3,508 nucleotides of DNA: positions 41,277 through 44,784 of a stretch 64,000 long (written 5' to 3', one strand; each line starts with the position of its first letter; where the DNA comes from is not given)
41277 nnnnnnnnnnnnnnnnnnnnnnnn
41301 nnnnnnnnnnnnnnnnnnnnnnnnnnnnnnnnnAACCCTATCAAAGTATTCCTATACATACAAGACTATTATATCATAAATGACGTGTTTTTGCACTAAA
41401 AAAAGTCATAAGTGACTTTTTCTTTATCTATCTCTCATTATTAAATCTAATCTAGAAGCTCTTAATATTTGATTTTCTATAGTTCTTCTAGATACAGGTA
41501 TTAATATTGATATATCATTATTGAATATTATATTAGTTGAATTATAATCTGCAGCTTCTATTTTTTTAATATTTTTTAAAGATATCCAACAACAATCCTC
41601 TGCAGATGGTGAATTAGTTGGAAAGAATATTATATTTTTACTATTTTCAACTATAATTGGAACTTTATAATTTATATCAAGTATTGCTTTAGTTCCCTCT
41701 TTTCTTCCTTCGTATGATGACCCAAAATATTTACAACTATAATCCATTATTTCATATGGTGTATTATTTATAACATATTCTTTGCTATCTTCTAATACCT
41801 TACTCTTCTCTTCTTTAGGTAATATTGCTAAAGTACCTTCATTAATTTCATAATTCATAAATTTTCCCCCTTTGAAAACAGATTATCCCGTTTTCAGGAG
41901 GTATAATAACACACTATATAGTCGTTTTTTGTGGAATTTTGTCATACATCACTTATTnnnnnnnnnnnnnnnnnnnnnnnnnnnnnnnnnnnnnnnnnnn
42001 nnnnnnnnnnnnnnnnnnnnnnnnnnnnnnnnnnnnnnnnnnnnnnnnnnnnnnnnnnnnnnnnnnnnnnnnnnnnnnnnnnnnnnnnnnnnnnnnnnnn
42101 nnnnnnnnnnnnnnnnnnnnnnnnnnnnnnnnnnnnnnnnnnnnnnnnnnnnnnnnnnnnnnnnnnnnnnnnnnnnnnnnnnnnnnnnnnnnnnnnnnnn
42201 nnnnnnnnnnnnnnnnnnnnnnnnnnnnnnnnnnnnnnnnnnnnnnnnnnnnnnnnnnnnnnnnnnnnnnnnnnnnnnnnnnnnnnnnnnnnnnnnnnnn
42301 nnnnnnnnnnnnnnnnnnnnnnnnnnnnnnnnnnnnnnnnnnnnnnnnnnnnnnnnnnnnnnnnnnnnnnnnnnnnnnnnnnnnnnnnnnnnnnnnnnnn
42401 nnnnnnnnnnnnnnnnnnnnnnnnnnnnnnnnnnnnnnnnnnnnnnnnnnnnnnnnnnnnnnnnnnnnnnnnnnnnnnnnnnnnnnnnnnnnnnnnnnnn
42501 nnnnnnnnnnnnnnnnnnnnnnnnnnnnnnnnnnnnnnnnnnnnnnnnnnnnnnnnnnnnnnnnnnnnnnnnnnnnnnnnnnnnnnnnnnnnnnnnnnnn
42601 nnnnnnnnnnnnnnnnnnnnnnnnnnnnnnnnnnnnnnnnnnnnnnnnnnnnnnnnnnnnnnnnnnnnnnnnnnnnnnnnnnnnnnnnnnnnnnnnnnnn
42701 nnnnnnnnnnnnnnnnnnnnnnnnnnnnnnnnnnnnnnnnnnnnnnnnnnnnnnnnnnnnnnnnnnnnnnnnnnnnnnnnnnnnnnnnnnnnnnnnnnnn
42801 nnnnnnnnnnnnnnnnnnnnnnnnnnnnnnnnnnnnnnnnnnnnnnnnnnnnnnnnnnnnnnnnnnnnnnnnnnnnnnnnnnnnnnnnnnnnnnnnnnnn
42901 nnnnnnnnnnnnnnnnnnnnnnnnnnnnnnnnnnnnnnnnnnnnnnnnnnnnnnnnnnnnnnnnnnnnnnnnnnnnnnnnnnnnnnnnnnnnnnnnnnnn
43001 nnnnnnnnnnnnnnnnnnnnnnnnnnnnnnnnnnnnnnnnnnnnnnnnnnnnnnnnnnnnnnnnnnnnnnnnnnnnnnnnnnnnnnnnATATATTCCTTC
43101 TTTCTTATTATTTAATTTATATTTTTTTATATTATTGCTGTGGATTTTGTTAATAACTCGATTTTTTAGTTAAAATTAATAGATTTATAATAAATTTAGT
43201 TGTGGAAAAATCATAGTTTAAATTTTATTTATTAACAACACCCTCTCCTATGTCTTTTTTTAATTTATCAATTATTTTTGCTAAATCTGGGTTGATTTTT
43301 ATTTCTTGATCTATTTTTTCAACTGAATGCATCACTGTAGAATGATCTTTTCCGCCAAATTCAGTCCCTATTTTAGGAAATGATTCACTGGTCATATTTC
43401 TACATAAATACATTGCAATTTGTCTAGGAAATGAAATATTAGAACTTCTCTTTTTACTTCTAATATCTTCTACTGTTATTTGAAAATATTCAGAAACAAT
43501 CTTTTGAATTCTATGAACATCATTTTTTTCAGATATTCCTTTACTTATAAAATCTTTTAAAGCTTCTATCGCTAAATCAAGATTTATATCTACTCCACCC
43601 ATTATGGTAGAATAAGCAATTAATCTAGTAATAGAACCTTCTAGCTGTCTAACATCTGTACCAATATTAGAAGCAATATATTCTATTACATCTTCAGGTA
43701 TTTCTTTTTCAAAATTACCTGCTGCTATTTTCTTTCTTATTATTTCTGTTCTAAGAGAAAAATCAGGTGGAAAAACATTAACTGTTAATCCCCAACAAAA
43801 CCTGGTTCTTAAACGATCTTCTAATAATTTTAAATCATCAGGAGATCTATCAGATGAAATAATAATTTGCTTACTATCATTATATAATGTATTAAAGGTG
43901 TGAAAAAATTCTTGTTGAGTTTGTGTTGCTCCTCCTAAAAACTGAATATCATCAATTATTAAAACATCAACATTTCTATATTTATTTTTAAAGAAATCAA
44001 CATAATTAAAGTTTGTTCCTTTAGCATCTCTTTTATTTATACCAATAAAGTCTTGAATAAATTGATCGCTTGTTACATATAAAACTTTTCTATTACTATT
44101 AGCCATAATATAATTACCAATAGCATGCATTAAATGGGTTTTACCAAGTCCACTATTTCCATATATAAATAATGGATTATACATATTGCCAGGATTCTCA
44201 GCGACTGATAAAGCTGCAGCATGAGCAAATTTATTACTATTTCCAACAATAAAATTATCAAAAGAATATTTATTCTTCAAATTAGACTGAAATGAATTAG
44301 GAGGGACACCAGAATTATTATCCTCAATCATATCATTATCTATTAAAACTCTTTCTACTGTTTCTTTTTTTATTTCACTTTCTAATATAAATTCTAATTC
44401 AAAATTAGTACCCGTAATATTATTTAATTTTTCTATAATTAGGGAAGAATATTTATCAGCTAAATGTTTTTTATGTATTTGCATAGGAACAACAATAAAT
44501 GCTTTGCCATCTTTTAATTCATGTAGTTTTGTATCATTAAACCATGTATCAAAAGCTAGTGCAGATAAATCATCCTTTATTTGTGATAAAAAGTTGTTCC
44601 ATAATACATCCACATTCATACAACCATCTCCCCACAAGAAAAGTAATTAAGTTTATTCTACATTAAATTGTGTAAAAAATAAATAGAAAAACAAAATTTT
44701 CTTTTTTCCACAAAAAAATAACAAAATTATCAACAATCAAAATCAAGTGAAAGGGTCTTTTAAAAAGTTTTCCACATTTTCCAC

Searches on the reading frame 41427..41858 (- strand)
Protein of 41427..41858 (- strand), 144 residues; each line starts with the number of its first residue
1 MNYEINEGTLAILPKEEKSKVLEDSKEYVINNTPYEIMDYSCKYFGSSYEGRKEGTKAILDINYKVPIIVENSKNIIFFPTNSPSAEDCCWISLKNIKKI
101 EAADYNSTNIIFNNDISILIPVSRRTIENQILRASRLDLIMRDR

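Call 62: search_protein_families(library=pfam, proteins=[window:41427-41858:-], max_evalue=0.00001)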
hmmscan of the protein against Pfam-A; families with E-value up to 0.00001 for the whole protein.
window:41427-41858:- (144 aa): 1 family
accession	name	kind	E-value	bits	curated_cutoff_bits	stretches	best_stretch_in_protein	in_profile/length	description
PF06338.17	ComK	-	2.3e-47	161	22.3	1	2-144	3-150/152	ComK protein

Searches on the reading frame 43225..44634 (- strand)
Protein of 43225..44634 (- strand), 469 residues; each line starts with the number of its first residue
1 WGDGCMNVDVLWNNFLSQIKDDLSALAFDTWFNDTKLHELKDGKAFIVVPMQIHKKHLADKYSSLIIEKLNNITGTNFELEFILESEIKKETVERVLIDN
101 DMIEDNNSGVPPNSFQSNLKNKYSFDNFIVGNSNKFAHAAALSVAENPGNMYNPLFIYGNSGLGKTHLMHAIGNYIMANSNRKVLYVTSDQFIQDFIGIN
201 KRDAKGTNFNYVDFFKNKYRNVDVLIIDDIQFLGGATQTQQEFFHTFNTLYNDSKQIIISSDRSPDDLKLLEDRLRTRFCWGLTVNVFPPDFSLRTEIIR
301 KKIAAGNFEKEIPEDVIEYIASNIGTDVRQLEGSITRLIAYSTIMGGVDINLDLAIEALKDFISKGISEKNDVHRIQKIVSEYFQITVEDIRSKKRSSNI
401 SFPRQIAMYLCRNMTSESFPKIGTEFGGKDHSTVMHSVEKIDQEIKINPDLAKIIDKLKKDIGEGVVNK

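Call 52: find_homologous_proteins(query=window:43225-44634:-, max_evalue=1e-30)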
Query window:43225-44634:- (469 aa): 8000 proteins with E <= 1e-30 among 8000 candidates; the best 120 are listed.
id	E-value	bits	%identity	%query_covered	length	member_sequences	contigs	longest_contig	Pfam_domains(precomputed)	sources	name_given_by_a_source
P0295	0.0e+0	1032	100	99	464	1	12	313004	PF11638.14,PF01695.24,PF00308.25,PF08299.18,PF00004.36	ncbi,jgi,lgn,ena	-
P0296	6.7e-293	990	95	99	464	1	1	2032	PF11638.14,PF01695.24,PF00308.25,PF08299.18,PF00004.36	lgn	-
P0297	3.1e-292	988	94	99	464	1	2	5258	PF11638.14,PF01695.24,PF00308.25,PF08299.18,PF00004.36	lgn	-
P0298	9.4e-292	986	94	99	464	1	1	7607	PF11638.14,PF01695.24,PF00308.25,PF08299.18,PF00004.36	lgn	-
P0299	2.3e-283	958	92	99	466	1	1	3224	PF11638.14,PF01695.24,PF00308.25,PF08299.18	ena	-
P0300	4.9e-283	957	92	99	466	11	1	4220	PF11638.14,PF01695.24,PF00308.25,PF08299.18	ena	-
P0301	5.4e-282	954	92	99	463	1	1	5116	PF13173.13,PF11638.14,PF01695.24,PF00308.25,PF08299.18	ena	-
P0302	8.4e-282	953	91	100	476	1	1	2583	PF11638.14,PF01695.24,PF00308.25,PF08299.18,PF00004.36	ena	-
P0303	8.4e-282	953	91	100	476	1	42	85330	PF11638.14,PF01695.24,PF00308.25,PF08299.18,PF00004.36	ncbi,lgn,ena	-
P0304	1.1e-281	953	91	100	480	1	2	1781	PF11638.14,PF01695.24,PF00308.25,PF08299.18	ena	-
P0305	1.2e-281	953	91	100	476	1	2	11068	PF11638.14,PF01695.24,PF00308.25,PF08299.18,PF00004.36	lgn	-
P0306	1.4e-281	952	91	100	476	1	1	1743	PF11638.14,PF01695.24,PF00308.25,PF08299.18,PF00004.36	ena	-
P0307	1.6e-281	952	91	100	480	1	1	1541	PF11638.14,PF01695.24,PF00308.25,PF08299.18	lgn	-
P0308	4.2e-281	951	91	99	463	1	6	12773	PF11638.14,PF01695.24,PF00308.25,PF08299.18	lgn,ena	-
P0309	6.7e-281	950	90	100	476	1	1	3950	PF11638.14,PF01695.24,PF00308.25,PF08299.18,PF00004.36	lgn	-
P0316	3.9e-276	934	90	99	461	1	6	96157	PF11638.14,PF01695.24,PF00308.25,PF08299.18,PF00004.36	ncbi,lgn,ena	-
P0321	7.3e-276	934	91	99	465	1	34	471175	PF11638.14,PF01695.24,PF00308.25,PF08299.18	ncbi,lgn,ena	-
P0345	2.0e-273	926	88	99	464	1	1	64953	PF13173.13,PF11638.14,PF01695.24,PF00308.25,PF08299.18,PF00004.36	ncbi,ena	-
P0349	4.4e-273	924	88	99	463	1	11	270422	PF11638.14,PF01695.24,PF00308.25,PF08299.18,PF00004.36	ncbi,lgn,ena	-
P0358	8.0e-273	924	88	99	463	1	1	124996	PF11638.14,PF01695.24,PF00308.25,PF08299.18,PF00004.36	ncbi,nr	ncbi:MAG: chromosomal replication initiator protein DnaA [bacterium]|nr:chromosomal replication init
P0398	1.2e-264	897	86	99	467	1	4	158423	PF11638.14,PF01695.24,PF00308.25,PF08299.18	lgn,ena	-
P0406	3.6e-263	892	85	99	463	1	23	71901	PF13173.13,PF11638.14,PF01695.24,PF00308.25,PF08299.18,PF00004.36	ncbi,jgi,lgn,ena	-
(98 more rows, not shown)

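Call 53: find_encoding_contigs(protein=P0321, flank=10000, max_places=1)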
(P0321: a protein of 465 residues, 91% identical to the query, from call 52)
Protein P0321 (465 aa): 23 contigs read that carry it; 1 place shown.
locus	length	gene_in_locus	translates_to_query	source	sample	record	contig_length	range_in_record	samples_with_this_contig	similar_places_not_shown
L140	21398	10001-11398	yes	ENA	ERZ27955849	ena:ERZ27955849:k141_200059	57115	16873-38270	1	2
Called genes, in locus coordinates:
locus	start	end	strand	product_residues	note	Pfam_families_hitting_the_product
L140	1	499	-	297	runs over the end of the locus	PF02195:ParB_N, PF17762:HTH_ParB, PF23552:ParB_C (weak)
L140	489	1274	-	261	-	PF00142:Fer4_NifH, PF01656:CbiA, PF02374:ArsA_ATPase, PF06564:CBP_BcsQ, PF09140:MipZ, PF10609:ParA, PF13614:AAA_31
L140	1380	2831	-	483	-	PF02195:ParB_N, PF17762:HTH_ParB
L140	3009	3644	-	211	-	PF02527:GidB, PF13847:Methyltransf_31 (weak)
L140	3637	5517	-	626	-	PF00890:FAD_binding_2 (faint), PF01134:GIDA, PF07992:Pyr_redox_2 (faint), PF21680:GIDA_C_1st, PF13932:SAM_GIDA_C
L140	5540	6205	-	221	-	PF07722:Peptidase_C26, PF00117:GATase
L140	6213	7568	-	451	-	PF10396:TrmE_N, PF00350:Dynamin_N (faint), PF12631:MnmE_helical, PF01926:MMR_HSR1, PF02421:FeoB_N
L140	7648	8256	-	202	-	PF01424:R3H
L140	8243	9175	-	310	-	PF02096:60KD_IMP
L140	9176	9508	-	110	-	PF00825:Ribonuclease_P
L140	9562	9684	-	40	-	PF00468:Ribosomal_L34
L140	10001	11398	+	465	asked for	PF11638:DnaA_N, PF01695:IstB_IS21, PF00308:Bac_DnaA, PF08299:Bac_DnaA_C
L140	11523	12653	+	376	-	PF00712:DNA_pol3_beta, PF02767:DNA_pol3_beta_2, PF02768:DNA_pol3_beta_3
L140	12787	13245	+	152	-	PF06338:ComK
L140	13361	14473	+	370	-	PF02463:SMC_N, PF13175:AAA_15, PF13476:AAA_23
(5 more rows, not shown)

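Call 54: find_encoding_contigs(protein=P0345, flank=10000, max_places=1)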
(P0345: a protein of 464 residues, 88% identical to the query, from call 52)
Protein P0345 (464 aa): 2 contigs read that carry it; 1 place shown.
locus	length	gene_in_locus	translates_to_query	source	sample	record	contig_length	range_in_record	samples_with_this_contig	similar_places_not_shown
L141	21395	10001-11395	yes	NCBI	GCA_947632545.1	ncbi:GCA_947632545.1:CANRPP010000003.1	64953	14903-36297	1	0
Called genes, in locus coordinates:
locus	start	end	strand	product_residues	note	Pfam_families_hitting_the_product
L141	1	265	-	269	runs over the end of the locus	PF21088:MS_channel_1st, PF00924:MS_channel_2nd, PF21082:MS_channel_3rd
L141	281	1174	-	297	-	PF02195:ParB_N, PF17762:HTH_ParB, PF01381:HTH_3 (weak), PF23552:ParB_C (faint)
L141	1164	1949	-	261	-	PF00142:Fer4_NifH, PF01656:CbiA, PF02374:ArsA_ATPase, PF09140:MipZ (faint), PF10609:ParA, PF13614:AAA_31, PF06564:CBP_BcsQ (weak)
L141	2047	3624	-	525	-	PF02195:ParB_N, PF17762:HTH_ParB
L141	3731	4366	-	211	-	PF02527:GidB, PF05175:MTS (weak), PF13847:Methyltransf_31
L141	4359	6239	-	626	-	PF00890:FAD_binding_2 (faint), PF01134:GIDA, PF12831:FAD_oxidored (weak), PF21680:GIDA_C_1st, PF13932:SAM_GIDA_C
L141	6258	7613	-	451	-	PF10396:TrmE_N, PF00350:Dynamin_N (faint), PF12631:MnmE_helical, PF00009:GTP_EFTU (faint), PF01926:MMR_HSR1, PF02421:FeoB_N, PF04548:AIG1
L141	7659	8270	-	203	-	PF01424:R3H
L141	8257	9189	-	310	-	PF02096:60KD_IMP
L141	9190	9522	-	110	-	PF00825:Ribonuclease_P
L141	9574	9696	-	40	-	PF00468:Ribosomal_L34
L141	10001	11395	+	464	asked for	PF11638:DnaA_N, PF01695:IstB_IS21 (weak), PF00308:Bac_DnaA, PF00004:AAA (weak), PF13173:AAA_14 (faint), PF08299:Bac_DnaA_C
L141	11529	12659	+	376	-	PF00712:DNA_pol3_beta, PF02767:DNA_pol3_beta_2, PF02768:DNA_pol3_beta_3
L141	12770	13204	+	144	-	PF06338:ComK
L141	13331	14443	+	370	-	PF02463:SMC_N, PF13175:AAA_15 (faint), PF13476:AAA_23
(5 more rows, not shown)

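Call 55: find_encoding_contigs(protein=P0358, flank=10000, max_places=1)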
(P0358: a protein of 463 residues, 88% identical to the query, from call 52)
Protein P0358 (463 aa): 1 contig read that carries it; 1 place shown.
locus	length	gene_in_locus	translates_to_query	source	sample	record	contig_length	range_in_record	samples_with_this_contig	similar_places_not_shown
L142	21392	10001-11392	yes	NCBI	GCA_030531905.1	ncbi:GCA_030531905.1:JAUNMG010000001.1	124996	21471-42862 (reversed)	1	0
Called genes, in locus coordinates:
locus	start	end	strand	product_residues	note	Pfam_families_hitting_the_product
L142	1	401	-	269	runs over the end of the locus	PF21088:MS_channel_1st, PF00924:MS_channel_2nd, PF21082:MS_channel_3rd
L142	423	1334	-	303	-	PF02195:ParB_N, PF17762:HTH_ParB, PF01381:HTH_3 (faint), PF23552:ParB_C (weak)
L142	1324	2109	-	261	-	PF00142:Fer4_NifH, PF01656:CbiA, PF02374:ArsA_ATPase, PF06564:CBP_BcsQ (faint), PF09140:MipZ (weak), PF10609:ParA, PF13614:AAA_31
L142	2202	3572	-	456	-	PF02195:ParB_N, PF08535:KorB (faint), PF17762:HTH_ParB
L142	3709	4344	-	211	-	PF02527:GidB, PF13847:Methyltransf_31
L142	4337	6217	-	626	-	PF00890:FAD_binding_2 (faint), PF01134:GIDA, PF07992:Pyr_redox_2 (faint), PF21680:GIDA_C_1st, PF13932:SAM_GIDA_C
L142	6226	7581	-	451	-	PF10396:TrmE_N, PF00350:Dynamin_N (faint), PF12631:MnmE_helical, PF08477:Roc (faint), PF00071:Ras (faint), PF01926:MMR_HSR1, PF02421:FeoB_N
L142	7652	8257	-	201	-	PF01424:R3H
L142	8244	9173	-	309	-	PF02096:60KD_IMP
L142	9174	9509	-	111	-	PF00825:Ribonuclease_P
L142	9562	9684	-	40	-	PF00468:Ribosomal_L34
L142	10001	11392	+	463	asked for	PF11638:DnaA_N, PF00004:AAA (faint), PF01695:IstB_IS21 (weak), PF00308:Bac_DnaA, PF08299:Bac_DnaA_C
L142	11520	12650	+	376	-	PF00712:DNA_pol3_beta, PF02767:DNA_pol3_beta_2 (weak), PF00712:DNA_pol3_beta (weak), PF02767:DNA_pol3_beta_2, PF02768:DNA_pol3_beta_3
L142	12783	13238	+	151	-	PF06338:ComK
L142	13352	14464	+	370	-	PF02463:SMC_N, PF13476:AAA_23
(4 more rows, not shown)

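Call 56: find_encoding_contigs(protein=P0398, flank=10000, max_places=1)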
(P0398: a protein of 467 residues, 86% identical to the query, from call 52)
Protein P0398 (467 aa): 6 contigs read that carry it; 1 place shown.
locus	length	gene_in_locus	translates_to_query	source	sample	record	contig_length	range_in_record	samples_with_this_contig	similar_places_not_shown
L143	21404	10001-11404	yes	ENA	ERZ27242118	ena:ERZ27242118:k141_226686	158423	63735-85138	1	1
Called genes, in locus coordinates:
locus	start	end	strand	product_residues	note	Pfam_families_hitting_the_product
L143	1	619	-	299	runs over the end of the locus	PF02195:ParB_N, PF17762:HTH_ParB, PF01381:HTH_3 (faint), PF23552:ParB_C (weak)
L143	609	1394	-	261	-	PF00142:Fer4_NifH, PF01656:CbiA, PF02374:ArsA_ATPase, PF06564:CBP_BcsQ, PF09140:MipZ (weak), PF10609:ParA, PF13614:AAA_31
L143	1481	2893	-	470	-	PF02195:ParB_N, PF17762:HTH_ParB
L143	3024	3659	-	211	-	PF02527:GidB, PF13847:Methyltransf_31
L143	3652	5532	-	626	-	PF00890:FAD_binding_2 (faint), PF01134:GIDA, PF07992:Pyr_redox_2 (faint), PF21680:GIDA_C_1st, PF13932:SAM_GIDA_C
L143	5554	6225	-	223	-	PF07722:Peptidase_C26, PF00117:GATase, PF01174:SNO (faint)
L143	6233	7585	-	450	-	PF10396:TrmE_N, PF00350:Dynamin_N (faint), PF12631:MnmE_helical, PF08477:Roc (faint), PF00071:Ras (weak), PF01926:MMR_HSR1, PF02421:FeoB_N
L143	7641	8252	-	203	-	PF07650:KH_2 (faint), PF13083:KH_KhpA-B (faint), PF01424:R3H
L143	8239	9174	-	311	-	PF02096:60KD_IMP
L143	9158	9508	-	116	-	PF00825:Ribonuclease_P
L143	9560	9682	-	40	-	PF00468:Ribosomal_L34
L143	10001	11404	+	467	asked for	PF11638:DnaA_N, PF00308:Bac_DnaA, PF01695:IstB_IS21 (weak), PF08299:Bac_DnaA_C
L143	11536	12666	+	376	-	PF00712:DNA_pol3_beta, PF02767:DNA_pol3_beta_2, PF02768:DNA_pol3_beta_3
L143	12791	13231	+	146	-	PF06338:ComK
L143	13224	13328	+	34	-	-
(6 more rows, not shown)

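Call 80: find_encoding_contigs(protein=P0406, flank=10000, max_places=1)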
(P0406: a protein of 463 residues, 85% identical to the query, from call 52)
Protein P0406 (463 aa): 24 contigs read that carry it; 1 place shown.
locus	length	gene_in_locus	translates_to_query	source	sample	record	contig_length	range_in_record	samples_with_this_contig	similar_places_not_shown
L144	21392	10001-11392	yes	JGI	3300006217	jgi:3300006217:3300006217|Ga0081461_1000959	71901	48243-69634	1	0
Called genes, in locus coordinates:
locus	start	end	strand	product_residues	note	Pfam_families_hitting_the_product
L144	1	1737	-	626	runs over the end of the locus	PF00890:FAD_binding_2 (faint), PF01134:GIDA, PF07992:Pyr_redox_2 (faint), PF12831:FAD_oxidored (faint), PF21680:GIDA_C_1st, PF13932:SAM_GIDA_C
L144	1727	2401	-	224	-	PF07722:Peptidase_C26, PF00117:GATase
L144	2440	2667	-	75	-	-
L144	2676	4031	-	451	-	PF10396:TrmE_N, PF00350:Dynamin_N (faint), PF12631:MnmE_helical, PF00009:GTP_EFTU (faint), PF01926:MMR_HSR1, PF02421:FeoB_N, PF04548:AIG1 (weak)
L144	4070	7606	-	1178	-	PF08281:Sigma70_r4_2 (faint), PF04545:Sigma70_r4 (faint)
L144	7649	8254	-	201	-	PF13083:KH_KhpA-B (faint), PF01424:R3H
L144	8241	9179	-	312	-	PF02096:60KD_IMP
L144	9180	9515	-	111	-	PF00825:Ribonuclease_P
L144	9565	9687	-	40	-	PF00468:Ribosomal_L34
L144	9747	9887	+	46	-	-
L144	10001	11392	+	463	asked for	PF11638:DnaA_N, PF00004:AAA (faint), PF13173:AAA_14 (faint), PF01695:IstB_IS21, PF00308:Bac_DnaA, PF08299:Bac_DnaA_C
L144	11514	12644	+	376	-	PF00712:DNA_pol3_beta, PF02767:DNA_pol3_beta_2 (weak), PF00712:DNA_pol3_beta, PF02767:DNA_pol3_beta_2, PF02768:DNA_pol3_beta_3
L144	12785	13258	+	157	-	PF06338:ComK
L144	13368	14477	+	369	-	PF02463:SMC_N, PF13175:AAA_15 (faint)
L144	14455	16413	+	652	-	PF02518:HATPase_c, PF00204:DNA_gyraseB, PF01751:Toprim, PF00986:DNA_gyraseB_C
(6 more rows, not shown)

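Call 81: find_encoding_contigs(protein=P0349, flank=10000, max_places=1)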
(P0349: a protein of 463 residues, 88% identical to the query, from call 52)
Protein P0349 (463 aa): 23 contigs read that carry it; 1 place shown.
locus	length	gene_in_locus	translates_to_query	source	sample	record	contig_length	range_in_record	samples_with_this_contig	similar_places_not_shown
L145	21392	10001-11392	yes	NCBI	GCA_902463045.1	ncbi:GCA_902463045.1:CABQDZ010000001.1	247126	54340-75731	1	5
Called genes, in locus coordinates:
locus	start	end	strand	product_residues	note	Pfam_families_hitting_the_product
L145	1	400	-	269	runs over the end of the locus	PF21088:MS_channel_1st, PF00924:MS_channel_2nd, PF21082:MS_channel_3rd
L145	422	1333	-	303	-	PF02195:ParB_N, PF17762:HTH_ParB, PF01381:HTH_3 (faint), PF23552:ParB_C (weak)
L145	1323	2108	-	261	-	PF00142:Fer4_NifH, PF01656:CbiA, PF02374:ArsA_ATPase, PF06564:CBP_BcsQ (faint), PF09140:MipZ (weak), PF10609:ParA, PF13614:AAA_31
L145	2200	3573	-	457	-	PF02195:ParB_N, PF08535:KorB (faint), PF17762:HTH_ParB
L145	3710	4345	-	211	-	PF02527:GidB, PF13847:Methyltransf_31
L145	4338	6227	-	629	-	PF00890:FAD_binding_2 (faint), PF01134:GIDA, PF21680:GIDA_C_1st, PF13932:SAM_GIDA_C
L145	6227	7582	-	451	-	PF10396:TrmE_N, PF00350:Dynamin_N (faint), PF12631:MnmE_helical, PF00071:Ras (faint), PF01926:MMR_HSR1, PF02421:FeoB_N, PF08477:Roc (faint)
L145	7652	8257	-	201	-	PF01424:R3H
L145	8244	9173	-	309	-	PF02096:60KD_IMP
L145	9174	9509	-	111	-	PF00825:Ribonuclease_P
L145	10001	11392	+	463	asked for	PF11638:DnaA_N, PF01695:IstB_IS21 (weak), PF00308:Bac_DnaA, PF00004:AAA (faint), PF08299:Bac_DnaA_C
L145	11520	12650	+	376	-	PF00712:DNA_pol3_beta, PF02767:DNA_pol3_beta_2 (weak), PF00712:DNA_pol3_beta (weak), PF02767:DNA_pol3_beta_2, PF02768:DNA_pol3_beta_3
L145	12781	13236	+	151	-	PF06338:ComK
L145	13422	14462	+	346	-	PF02463:SMC_N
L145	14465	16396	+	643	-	PF02518:HATPase_c, PF00204:DNA_gyraseB, PF01751:Toprim, PF00986:DNA_gyraseB_C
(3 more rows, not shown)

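Call 82: find_encoding_contigs(protein=P0316, flank=10000, max_places=1)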
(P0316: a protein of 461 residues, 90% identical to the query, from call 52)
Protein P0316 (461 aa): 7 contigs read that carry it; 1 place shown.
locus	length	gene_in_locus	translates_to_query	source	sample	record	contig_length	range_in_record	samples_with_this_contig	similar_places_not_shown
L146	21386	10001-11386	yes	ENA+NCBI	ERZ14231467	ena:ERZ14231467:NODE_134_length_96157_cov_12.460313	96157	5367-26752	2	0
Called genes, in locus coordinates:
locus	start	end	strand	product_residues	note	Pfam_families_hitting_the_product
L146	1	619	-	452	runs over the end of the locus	PF10396:TrmE_N, PF00350:Dynamin_N (faint), PF12631:MnmE_helical, PF00009:GTP_EFTU (faint), PF01926:MMR_HSR1, PF02421:FeoB_N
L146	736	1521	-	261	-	-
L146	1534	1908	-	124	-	-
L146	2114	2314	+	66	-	-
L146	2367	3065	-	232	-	-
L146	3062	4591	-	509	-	PF01935:DUF87 (weak), PF10412:TrwB_AAD_bind (faint)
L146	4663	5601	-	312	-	PF01841:Transglut_core (weak)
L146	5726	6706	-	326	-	-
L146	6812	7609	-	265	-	PF00165:HTH_AraC (faint), PF12833:HTH_18, PF06445:GyrI-like, PF14526:Cass2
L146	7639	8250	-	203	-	PF01424:R3H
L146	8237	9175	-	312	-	PF02096:60KD_IMP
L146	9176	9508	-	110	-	PF00825:Ribonuclease_P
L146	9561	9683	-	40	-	PF00468:Ribosomal_L34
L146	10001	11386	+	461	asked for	PF11638:DnaA_N, PF01695:IstB_IS21, PF00308:Bac_DnaA, PF00004:AAA (faint), PF08299:Bac_DnaA_C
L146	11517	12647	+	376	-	PF00712:DNA_pol3_beta, PF02767:DNA_pol3_beta_2 (weak), PF00712:DNA_pol3_beta (weak), PF02767:DNA_pol3_beta_2, PF02768:DNA_pol3_beta_3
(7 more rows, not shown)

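Call 83: find_encoding_contigs(protein=P0303, flank=10000, max_places=1)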
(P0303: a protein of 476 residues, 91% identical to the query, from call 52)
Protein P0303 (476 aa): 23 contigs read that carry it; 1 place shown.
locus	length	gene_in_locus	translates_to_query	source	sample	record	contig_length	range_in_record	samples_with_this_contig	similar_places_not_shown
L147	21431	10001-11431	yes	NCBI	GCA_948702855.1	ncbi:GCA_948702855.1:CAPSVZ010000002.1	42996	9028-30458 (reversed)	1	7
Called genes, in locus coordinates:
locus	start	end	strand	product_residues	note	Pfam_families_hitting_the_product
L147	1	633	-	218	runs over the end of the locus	PF07722:Peptidase_C26, PF00117:GATase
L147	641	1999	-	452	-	PF10396:TrmE_N, PF12631:MnmE_helical, PF01926:MMR_HSR1, PF02421:FeoB_N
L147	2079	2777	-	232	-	-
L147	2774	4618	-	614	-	PF01935:DUF87 (weak), PF10412:TrwB_AAD_bind (faint)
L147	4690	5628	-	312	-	PF01841:Transglut_core (weak)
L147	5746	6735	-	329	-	-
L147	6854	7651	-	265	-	PF00165:HTH_AraC (faint), PF12833:HTH_18, PF06445:GyrI-like, PF14526:Cass2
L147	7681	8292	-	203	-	PF01424:R3H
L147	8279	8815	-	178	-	PF02096:60KD_IMP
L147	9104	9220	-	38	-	-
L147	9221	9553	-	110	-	PF00825:Ribonuclease_P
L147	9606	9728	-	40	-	PF00468:Ribosomal_L34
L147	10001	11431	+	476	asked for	PF11638:DnaA_N, PF01695:IstB_IS21, PF00308:Bac_DnaA, PF00004:AAA (faint), PF08299:Bac_DnaA_C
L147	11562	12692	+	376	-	PF00712:DNA_pol3_beta, PF02767:DNA_pol3_beta_2 (weak), PF00712:DNA_pol3_beta (weak), PF02767:DNA_pol3_beta_2, PF02768:DNA_pol3_beta_3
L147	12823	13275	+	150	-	PF06338:ComK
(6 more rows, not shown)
